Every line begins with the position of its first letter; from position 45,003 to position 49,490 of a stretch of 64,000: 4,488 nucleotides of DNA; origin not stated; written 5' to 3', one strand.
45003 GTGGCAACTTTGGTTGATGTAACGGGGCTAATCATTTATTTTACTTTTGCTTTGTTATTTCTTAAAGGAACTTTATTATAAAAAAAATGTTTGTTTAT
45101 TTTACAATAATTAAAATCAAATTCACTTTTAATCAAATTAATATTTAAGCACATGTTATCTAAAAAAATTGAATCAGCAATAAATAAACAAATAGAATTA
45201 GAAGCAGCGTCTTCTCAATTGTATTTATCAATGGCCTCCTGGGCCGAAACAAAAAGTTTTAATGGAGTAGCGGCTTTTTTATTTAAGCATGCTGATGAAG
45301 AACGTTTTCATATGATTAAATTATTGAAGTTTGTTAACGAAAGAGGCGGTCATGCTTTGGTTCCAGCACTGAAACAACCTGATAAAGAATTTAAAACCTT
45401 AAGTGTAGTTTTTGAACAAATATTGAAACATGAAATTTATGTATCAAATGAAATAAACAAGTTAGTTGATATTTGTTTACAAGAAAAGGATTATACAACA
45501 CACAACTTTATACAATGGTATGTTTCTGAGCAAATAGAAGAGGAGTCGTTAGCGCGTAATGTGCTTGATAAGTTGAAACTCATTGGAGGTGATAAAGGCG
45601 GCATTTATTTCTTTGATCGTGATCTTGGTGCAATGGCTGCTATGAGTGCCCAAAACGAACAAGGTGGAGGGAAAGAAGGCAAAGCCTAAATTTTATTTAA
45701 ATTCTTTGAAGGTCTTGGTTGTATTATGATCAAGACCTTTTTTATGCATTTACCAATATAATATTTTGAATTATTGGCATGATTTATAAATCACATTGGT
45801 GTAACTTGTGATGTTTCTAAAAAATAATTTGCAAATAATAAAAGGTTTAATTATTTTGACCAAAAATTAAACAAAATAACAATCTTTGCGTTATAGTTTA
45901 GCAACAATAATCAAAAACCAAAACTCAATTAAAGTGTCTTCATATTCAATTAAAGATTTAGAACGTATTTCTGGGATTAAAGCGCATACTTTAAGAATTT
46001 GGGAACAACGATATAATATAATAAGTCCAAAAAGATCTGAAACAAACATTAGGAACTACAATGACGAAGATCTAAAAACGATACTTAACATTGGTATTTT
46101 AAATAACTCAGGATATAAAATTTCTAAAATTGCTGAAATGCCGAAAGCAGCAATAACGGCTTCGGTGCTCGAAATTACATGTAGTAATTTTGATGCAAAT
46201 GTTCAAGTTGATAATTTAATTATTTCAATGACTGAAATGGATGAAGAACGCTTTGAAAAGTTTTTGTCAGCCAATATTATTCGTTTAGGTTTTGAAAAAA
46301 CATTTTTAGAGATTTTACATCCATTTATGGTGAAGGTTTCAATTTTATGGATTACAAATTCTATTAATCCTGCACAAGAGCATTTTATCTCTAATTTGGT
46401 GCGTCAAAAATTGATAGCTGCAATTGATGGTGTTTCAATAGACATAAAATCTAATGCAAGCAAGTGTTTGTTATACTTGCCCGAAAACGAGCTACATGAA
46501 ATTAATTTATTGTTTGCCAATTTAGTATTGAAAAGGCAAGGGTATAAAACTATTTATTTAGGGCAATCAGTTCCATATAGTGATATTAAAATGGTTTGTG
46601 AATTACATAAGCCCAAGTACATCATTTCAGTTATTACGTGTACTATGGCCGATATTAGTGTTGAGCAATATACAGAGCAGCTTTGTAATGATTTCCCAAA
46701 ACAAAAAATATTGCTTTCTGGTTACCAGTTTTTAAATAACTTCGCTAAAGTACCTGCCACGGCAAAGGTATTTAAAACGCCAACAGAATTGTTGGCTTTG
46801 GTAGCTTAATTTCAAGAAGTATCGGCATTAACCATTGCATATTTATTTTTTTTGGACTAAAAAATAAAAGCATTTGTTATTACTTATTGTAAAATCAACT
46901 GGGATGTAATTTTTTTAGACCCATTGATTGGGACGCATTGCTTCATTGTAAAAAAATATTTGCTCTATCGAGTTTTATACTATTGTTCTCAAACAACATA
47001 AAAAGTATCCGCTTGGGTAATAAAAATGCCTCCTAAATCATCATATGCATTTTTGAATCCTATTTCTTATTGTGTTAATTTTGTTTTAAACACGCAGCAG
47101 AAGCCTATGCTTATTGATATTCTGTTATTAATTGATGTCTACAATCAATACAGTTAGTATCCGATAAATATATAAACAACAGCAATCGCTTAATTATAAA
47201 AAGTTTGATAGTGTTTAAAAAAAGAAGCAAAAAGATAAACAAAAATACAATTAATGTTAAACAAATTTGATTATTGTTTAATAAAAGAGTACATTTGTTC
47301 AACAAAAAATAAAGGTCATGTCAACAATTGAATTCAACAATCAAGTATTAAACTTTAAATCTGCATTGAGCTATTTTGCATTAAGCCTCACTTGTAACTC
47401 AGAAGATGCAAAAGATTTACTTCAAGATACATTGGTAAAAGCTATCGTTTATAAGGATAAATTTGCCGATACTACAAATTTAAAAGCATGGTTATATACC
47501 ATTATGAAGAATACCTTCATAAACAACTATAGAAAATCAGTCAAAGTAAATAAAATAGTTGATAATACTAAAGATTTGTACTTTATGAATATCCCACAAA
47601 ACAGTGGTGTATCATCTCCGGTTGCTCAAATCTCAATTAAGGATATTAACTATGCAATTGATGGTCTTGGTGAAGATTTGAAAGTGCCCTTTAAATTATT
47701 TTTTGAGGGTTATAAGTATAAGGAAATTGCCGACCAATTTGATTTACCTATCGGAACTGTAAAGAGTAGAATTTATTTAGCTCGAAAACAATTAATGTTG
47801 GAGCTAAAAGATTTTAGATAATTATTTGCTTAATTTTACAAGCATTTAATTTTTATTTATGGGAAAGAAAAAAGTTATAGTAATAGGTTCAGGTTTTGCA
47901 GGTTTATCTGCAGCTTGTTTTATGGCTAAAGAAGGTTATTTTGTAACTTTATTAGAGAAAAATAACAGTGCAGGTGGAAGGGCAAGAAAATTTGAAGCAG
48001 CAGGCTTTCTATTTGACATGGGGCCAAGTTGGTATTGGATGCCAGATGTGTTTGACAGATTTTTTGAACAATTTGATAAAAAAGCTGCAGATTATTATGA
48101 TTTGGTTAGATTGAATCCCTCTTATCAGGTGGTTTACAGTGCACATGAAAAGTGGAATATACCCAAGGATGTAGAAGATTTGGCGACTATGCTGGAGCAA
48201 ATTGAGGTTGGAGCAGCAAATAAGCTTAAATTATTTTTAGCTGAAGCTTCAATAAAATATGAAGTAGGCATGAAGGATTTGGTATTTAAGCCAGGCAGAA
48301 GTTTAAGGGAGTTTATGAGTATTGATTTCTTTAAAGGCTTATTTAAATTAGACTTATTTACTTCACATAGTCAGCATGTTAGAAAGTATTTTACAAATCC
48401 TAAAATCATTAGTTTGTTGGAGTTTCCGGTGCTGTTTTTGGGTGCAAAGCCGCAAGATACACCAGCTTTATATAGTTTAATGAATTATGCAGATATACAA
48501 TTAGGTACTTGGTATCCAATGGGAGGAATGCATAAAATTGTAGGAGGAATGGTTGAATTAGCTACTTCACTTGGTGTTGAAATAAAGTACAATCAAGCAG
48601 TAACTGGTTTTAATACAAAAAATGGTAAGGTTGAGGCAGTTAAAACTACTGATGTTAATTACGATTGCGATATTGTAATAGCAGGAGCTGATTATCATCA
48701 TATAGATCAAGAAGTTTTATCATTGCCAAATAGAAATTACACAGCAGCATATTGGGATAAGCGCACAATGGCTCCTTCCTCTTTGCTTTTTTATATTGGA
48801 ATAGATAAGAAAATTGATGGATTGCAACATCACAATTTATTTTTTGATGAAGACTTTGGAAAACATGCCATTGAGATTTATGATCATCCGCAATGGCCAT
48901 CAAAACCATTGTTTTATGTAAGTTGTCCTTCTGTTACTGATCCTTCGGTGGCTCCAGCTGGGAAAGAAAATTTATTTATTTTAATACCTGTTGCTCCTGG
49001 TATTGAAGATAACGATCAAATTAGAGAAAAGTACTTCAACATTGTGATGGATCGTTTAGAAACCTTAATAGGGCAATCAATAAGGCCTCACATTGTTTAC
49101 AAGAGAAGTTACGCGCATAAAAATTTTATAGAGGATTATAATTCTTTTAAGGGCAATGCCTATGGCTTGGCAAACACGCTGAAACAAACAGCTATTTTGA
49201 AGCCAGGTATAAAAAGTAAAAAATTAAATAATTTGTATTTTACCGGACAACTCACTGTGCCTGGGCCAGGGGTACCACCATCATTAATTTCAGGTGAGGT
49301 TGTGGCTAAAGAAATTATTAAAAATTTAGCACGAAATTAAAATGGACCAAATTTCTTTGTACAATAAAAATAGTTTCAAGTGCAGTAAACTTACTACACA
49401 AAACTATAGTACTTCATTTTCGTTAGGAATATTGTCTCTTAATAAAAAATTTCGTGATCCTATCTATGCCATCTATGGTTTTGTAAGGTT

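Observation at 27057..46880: Family of mosaic intergenic repeats with palindromic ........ core (copies A-D)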

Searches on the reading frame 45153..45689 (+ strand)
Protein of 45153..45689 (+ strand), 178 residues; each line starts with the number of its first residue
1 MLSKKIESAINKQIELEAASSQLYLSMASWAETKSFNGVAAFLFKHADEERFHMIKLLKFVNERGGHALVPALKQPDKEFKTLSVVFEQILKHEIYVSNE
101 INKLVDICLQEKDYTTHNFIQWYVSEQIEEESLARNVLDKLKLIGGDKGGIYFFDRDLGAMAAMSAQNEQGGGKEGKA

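Call 13: search_protein_families(library=pfam, proteins=[window:45153-45689:+])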
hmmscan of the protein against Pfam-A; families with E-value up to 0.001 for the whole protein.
window:45153-45689:+ (178 aa): 2 families
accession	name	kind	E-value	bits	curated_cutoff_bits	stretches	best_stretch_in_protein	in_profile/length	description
PF00210.30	Ferritin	-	7.8e-38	130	24.5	1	8-144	2-142/142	Ferritin-like domain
PF02915.23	Rubrerythrin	-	0.00088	20.1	22.8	0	13-111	6-110/137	Rubrerythrin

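Call 16: find_encoding_contigs(protein=window:45153-45689:+, flank=10000, max_places=10)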
Protein window:45153-45689:+ (178 aa): 18 contigs read that carry it; 10 places shown.
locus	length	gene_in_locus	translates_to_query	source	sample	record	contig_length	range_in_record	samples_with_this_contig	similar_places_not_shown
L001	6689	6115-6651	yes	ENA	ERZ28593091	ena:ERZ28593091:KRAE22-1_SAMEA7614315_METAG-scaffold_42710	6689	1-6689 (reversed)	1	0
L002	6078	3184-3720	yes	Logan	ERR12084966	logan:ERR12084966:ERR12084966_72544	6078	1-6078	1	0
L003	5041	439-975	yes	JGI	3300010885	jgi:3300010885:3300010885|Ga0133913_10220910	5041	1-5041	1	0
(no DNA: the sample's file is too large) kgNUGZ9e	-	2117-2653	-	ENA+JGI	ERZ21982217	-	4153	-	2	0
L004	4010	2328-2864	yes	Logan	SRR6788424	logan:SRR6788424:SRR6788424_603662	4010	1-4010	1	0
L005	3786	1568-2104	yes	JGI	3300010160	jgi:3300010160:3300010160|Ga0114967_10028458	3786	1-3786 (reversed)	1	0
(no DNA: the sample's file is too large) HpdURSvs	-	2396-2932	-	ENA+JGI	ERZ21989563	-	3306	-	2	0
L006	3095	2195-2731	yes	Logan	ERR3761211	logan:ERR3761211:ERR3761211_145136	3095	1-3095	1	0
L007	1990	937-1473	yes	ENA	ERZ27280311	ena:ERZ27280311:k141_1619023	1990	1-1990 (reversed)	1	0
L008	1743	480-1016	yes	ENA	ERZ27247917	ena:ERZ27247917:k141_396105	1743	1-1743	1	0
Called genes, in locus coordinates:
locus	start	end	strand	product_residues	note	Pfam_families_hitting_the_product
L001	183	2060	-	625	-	PF18962:Por_Secre_tail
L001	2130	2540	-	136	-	PF04892:VanZ-LLP1 (weak)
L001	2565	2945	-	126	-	PF01597:GCV_H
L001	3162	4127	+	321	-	PF01073:3Beta_HSD, PF01370:Epimerase, PF04321:RmlD_sub_bind (weak), PF16363:GDP_Man_Dehyd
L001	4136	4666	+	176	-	PF04138:GtrA_DPMS_TM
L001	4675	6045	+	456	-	PF03448:MgtE_N, PF00571:CBS (faint), PF01769:MgtE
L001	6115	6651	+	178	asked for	PF00210:Ferritin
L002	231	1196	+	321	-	PF01073:3Beta_HSD, PF01370:Epimerase, PF04321:RmlD_sub_bind (weak), PF16363:GDP_Man_Dehyd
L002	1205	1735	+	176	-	PF04138:GtrA_DPMS_TM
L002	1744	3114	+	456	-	PF03448:MgtE_N, PF00571:CBS (faint), PF01769:MgtE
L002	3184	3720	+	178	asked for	PF00210:Ferritin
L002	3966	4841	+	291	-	PF00376:MerR (weak), PF13411:MerR_1, PF02607:B12-binding_2 (weak)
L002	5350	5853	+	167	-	PF04542:Sigma70_r2, PF22029:PhyR_sigma2 (faint), PF08281:Sigma70_r4_2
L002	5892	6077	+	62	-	?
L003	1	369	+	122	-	?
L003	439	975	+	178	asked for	PF00210:Ferritin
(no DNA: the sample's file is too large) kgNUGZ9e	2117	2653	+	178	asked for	PF00210:Ferritin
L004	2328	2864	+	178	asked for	PF00210:Ferritin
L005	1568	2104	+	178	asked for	PF00210:Ferritin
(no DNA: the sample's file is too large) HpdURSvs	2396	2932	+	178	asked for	PF00210:Ferritin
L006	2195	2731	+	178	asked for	PF00210:Ferritin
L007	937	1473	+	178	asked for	PF00210:Ferritin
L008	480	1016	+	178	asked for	PF00210:Ferritin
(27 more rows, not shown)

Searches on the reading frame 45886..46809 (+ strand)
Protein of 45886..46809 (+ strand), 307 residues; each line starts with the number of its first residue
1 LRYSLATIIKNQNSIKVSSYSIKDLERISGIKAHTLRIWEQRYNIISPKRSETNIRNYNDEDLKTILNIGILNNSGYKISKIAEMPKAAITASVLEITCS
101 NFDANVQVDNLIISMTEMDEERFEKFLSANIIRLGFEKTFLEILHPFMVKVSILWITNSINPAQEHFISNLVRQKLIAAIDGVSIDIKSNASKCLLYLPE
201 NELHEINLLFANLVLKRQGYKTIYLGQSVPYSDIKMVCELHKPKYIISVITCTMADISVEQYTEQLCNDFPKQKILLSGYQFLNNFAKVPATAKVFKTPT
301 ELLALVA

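Call 13: search_protein_families(library=pfam, proteins=[window:45886-46809:+])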
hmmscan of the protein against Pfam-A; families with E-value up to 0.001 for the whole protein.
window:45886-46809:+ (307 aa): 3 families
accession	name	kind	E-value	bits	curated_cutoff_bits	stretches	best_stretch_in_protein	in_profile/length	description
PF13411.12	MerR_1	-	8.5e-16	58.3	21.6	1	20-85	1-65/69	MerR HTH family regulatory protein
PF00376.29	MerR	-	2.8e-07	30.7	28.2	1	21-58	1-38/38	MerR family regulatory protein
PF02607.22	B12-binding_2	-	1.4e-06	28.9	23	1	110-176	4-70/74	B12 binding domain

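Call 14: find_encoding_contigs(protein=window:45886-46809:+, flank=10000, max_places=10)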
Protein window:45886-46809:+ (307 aa): no gene with exactly this product is on record in the collection.

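Call 15: find_encoding_contigs(protein=window:45934-46809:+, flank=10000, max_places=10)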
Protein window:45934-46809:+ (291 aa): no gene with exactly this product is on record in the collection.

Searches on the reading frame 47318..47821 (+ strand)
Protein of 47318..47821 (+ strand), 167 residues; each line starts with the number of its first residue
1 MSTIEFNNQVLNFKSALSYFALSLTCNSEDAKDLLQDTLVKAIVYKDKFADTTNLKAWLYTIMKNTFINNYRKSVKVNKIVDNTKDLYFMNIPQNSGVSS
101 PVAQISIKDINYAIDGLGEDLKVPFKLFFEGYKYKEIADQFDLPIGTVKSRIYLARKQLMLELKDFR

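Call 13: search_protein_families(library=pfam, proteins=[window:47318-47821:+])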
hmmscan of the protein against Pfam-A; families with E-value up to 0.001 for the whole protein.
window:47318-47821:+ (167 aa): 4 families
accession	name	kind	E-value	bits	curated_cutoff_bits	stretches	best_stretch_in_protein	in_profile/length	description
PF08281.18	Sigma70_r4_2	-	1e-11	44.7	25.7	1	111-159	5-54/54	Sigma-70, region 4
PF04542.20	Sigma70_r2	-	2.6e-11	43.6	24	1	15-74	7-68/71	Sigma-70 region 2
PF22029.2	PhyR_sigma2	-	1.7e-05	25.2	27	1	20-63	11-54/55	Sigma2 domain of PhyR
PF04545.22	Sigma70_r4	-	0.00012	22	24.1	1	128-159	17-48/50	Sigma-70, region 4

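Call 23: find_encoding_contigs(protein=window:47318-47821:+, flank=3000, max_places=10)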
Protein window:47318-47821:+ (167 aa): 15 contigs read that carry it; 10 places shown.
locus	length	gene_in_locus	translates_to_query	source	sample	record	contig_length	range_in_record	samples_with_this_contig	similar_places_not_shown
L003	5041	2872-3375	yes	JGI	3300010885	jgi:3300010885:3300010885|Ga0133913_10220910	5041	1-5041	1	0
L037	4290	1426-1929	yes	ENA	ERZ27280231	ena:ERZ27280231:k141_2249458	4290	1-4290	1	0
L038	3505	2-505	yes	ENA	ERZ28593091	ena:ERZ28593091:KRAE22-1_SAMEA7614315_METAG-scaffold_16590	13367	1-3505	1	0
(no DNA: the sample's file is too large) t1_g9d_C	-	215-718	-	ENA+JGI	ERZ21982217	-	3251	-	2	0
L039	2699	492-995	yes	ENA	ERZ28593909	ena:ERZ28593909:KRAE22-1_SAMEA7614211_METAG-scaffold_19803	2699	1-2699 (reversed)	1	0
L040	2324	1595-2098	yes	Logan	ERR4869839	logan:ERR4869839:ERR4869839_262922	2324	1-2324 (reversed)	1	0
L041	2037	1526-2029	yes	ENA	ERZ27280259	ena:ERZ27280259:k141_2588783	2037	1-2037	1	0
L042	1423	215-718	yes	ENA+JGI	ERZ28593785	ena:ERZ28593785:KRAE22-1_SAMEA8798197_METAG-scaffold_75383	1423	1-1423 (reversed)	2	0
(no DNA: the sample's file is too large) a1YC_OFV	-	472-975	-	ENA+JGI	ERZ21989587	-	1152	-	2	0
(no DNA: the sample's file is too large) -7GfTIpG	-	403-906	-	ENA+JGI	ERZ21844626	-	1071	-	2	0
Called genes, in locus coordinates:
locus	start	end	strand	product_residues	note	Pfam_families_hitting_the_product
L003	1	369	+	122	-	?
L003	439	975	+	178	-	PF00210:Ferritin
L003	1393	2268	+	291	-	PF00376:MerR (weak), PF13411:MerR_1, PF02607:B12-binding_2 (weak)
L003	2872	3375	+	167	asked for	PF04542:Sigma70_r2, PF22029:PhyR_sigma2 (weak), PF08281:Sigma70_r4_2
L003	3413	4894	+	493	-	PF00070:Pyr_redox (faint), PF00890:FAD_binding_2, PF01134:GIDA (faint), PF01266:DAO, PF01593:Amino_oxidase, PF07992:Pyr_redox_2 (weak), PF12831:FAD_oxidored (weak), PF13450:NAD_binding_8, +1 more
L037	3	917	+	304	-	?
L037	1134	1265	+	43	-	-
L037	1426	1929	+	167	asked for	PF04542:Sigma70_r2, PF22029:PhyR_sigma2 (weak), PF08281:Sigma70_r4_2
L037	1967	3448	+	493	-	PF00890:FAD_binding_2 (weak), PF01134:GIDA (faint), PF01266:DAO (weak), PF01593:Amino_oxidase, PF03486:HI0933_like (faint), PF07992:Pyr_redox_2 (faint), PF12831:FAD_oxidored (weak), PF13450:NAD_binding_8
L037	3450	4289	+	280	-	?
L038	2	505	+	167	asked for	PF04542:Sigma70_r2, PF22029:PhyR_sigma2 (weak), PF08281:Sigma70_r4_2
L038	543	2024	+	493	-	PF00070:Pyr_redox (faint), PF00890:FAD_binding_2, PF01266:DAO, PF01593:Amino_oxidase, PF03486:HI0933_like (weak), PF07992:Pyr_redox_2 (weak), PF12831:FAD_oxidored (weak), PF13450:NAD_binding_8, +1 more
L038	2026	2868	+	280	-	PF00494:SQS_PSY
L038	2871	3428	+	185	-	-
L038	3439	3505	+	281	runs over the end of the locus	PF02401:LYTB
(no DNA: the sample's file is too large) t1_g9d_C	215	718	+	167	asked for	PF04542:Sigma70_r2, PF22029:PhyR_sigma2 (weak), PF08281:Sigma70_r4_2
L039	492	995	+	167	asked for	PF04542:Sigma70_r2, PF22029:PhyR_sigma2 (weak), PF08281:Sigma70_r4_2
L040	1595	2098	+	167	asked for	PF04542:Sigma70_r2, PF22029:PhyR_sigma2 (weak), PF08281:Sigma70_r4_2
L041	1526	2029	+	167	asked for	PF04542:Sigma70_r2, PF22029:PhyR_sigma2 (weak), PF08281:Sigma70_r4_2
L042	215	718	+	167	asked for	PF04542:Sigma70_r2, PF22029:PhyR_sigma2 (weak), PF08281:Sigma70_r4_2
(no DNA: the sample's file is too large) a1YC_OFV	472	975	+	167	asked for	PF04542:Sigma70_r2, PF22029:PhyR_sigma2 (weak), PF08281:Sigma70_r4_2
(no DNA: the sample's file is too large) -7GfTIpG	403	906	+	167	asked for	PF04542:Sigma70_r2, PF22029:PhyR_sigma2 (weak), PF08281:Sigma70_r4_2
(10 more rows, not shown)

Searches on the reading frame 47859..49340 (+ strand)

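Call 13: search_protein_families(library=pfam, proteins=[window:47859-49340:+])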
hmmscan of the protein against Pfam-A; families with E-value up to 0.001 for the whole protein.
window:47859-49340:+ (493 aa): 12 families
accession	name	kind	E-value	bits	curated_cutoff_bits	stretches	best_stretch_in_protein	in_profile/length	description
PF01593.30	Amino_oxidase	-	2.9e-25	89.9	19.8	1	13-487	1-443/443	Flavin containing amine oxidoreductase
PF13450.12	NAD_binding_8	-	6.1e-16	58.9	21.9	1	8-70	1-66/68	NAD(P)-binding Rossmann-like domain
PF01266.30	DAO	-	1.4e-14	54.9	27.9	2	5-48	1-44/353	FAD dependent oxidoreductase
PF03486.20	HI0933_like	-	1.7e-08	34.7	50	1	5-49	2-43/244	HI0933-like protein Rossmann domain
PF00890.30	FAD_binding_2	-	5.9e-08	32.7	20.4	1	6-42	2-38/414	FAD binding domain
PF07992.20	Pyr_redox_2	-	7.9e-08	32.5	26.1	1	4-36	1-34/291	Pyridine nucleotide-disulphide oxidoreductase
PF12831.13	FAD_oxidored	-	9.6e-07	28.9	27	1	6-88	2-75/416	FAD dependent oxidoreductase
PF00070.33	Pyr_redox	-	2.7e-06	28.2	22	0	5-37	1-33/82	Pyridine nucleotide-disulphide oxidoreductase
PF01134.28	GIDA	-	5e-06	26.3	22.1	1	5-36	1-32/391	Glucose inhibited division protein A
PF01494.25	FAD_binding_3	-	0.00015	21.5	22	0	5-38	3-36/349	FAD binding domain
PF01946.23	Thi4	-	0.0003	20.6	26.2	1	5-42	19-57/235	Thi4 family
PF06100.17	MCRA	-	0.00059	19.3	23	0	4-59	2-63/495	MCRA family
